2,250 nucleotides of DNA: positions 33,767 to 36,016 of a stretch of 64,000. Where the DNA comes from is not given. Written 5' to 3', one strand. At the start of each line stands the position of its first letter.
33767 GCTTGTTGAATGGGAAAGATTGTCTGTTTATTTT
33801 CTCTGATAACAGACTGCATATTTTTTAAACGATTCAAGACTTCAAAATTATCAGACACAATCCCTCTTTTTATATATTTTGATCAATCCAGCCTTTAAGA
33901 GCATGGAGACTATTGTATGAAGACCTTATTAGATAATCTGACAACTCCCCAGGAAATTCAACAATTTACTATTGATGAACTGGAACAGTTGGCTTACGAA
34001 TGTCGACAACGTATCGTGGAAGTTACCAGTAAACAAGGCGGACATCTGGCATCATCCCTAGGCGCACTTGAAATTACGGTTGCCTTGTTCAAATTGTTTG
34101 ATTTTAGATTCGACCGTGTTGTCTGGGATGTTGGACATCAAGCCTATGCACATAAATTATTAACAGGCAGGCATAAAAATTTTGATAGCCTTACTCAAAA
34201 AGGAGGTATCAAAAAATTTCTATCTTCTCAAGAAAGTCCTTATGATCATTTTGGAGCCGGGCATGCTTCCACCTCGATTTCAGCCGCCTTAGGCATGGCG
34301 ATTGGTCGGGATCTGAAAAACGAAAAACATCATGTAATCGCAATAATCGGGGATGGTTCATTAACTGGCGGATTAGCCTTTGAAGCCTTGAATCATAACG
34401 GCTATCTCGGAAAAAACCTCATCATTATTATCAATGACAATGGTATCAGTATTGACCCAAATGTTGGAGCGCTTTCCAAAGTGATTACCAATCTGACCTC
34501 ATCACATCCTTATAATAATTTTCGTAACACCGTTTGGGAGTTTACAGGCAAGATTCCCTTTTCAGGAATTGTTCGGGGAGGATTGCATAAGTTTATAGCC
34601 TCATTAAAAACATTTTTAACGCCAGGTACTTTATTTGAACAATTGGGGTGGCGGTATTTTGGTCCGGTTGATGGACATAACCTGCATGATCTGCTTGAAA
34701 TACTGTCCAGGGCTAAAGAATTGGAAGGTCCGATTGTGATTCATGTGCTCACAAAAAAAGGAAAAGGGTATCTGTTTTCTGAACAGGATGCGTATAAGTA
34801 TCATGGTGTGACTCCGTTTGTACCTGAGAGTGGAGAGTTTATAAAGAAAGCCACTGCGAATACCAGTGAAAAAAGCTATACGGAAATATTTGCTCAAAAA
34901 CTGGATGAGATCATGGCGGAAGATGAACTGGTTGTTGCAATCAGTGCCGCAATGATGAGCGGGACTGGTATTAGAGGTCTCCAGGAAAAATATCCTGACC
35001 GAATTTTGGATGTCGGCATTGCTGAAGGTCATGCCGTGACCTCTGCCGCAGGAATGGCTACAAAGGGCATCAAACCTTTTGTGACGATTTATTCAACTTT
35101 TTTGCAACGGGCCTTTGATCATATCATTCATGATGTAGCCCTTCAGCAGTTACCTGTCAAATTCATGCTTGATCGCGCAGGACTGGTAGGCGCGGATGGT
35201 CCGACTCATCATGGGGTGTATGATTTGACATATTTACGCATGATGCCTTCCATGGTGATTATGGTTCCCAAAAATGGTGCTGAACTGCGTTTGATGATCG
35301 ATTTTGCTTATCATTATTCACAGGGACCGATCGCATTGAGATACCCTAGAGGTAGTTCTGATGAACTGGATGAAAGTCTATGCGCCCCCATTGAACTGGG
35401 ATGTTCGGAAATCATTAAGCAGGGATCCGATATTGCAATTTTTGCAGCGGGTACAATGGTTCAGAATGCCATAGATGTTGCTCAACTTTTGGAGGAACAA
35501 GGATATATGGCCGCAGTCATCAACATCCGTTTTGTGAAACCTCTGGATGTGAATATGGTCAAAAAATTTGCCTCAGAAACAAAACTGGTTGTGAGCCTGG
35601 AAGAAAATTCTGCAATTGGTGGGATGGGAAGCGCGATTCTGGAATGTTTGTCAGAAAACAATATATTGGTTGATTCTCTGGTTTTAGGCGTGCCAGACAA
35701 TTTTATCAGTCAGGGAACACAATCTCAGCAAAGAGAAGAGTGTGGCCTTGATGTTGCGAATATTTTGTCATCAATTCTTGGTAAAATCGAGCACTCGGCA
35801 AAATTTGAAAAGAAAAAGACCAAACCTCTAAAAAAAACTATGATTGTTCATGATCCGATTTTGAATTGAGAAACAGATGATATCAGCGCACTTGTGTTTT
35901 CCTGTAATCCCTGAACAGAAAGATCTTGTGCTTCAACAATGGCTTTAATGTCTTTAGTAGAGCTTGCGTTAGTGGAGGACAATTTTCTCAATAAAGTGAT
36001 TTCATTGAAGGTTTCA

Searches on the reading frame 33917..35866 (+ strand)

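Call 69: search_protein_families(library=pfam, proteins=[window:33917-35866:+], max_evalue=0.00001)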
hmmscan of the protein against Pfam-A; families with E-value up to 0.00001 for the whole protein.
window:33917-35866:+ (650 aa): 6 families
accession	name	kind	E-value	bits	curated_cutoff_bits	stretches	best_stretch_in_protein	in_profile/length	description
PF13292.11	DXP_synthase_N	-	1.2e-106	356.4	21.2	1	5-279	1-274/274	1-deoxy-D-xylulose-5-phosphate synthase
PF02779.29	Transket_pyr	-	9.9e-44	149.5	27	1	319-480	3-171/174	Transketolase, pyrimidine binding domain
PF02780.25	Transketolase_C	-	3.8e-27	95.1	25.9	1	498-616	4-124/124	Transketolase, C-terminal domain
PF00456.26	Transketolase_N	-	7.3e-07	28.9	22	0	136-184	143-192/334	Transketolase, thiamine diphosphate binding domain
PF02775.26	TPP_enzyme_C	-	4.1e-06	27.1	21.9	0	111-177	24-84/151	Thiamine pyrophosphate enzyme, C-terminal TPP binding domain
PF17147.9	PFOR_II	-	8.6e-06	26.5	27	0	505-577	2-74/102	Pyruvate:ferredoxin oxidoreductase core domain II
